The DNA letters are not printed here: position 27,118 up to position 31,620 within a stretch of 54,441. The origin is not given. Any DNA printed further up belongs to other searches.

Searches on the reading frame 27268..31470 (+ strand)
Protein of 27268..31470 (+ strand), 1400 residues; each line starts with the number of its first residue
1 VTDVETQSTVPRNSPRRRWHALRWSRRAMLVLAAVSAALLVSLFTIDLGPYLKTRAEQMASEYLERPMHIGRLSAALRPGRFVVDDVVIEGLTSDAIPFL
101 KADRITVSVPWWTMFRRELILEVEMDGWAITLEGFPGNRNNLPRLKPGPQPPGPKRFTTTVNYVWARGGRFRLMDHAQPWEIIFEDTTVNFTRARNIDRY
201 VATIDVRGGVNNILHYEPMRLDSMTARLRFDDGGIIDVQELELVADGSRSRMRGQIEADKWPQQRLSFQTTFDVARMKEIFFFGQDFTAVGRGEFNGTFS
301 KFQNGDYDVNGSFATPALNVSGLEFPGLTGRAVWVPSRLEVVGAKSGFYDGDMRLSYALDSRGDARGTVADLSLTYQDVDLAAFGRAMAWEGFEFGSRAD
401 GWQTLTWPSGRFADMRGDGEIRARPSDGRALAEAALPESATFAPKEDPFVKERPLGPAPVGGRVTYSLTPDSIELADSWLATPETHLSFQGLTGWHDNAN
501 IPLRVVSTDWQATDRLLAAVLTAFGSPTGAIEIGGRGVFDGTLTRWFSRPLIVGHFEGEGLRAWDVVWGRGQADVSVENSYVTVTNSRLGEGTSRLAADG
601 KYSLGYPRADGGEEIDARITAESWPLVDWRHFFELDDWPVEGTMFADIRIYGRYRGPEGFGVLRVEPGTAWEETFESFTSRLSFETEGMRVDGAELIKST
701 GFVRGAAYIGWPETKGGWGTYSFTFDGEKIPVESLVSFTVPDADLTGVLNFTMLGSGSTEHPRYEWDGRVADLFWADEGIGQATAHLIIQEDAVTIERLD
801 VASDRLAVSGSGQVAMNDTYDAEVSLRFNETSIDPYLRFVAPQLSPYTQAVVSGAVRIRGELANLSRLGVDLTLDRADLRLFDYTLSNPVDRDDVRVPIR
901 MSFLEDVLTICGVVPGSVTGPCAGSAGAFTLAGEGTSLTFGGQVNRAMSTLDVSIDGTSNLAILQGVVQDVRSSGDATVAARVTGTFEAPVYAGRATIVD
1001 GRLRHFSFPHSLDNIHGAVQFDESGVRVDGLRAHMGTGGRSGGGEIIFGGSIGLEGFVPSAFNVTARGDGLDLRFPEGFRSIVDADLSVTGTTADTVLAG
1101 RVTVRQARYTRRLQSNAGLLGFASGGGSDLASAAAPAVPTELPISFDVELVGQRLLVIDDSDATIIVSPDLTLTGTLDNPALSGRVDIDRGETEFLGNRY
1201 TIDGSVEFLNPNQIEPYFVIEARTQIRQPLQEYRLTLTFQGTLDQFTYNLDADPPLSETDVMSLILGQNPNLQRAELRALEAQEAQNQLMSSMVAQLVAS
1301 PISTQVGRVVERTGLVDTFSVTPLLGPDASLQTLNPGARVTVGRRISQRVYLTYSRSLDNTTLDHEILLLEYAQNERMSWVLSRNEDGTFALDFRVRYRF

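Call 11: search_protein_families(library=pfam, proteins=[window:27268-31470:+], max_evalue=0.001)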
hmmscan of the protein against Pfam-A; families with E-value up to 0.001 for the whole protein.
window:27268-31470:+ (1400 aa): 2 families
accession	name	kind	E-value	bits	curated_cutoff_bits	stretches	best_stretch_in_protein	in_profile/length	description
PF04357.19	TamB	-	1.4e-37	130.3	22.4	1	1041-1398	8-381/381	TamB, inner membrane protein subunit of TAM complex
PF05359.17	DUF748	-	7.8e-13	47.8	50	1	18-201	7-194/1037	Domain of Unknown Function (DUF748)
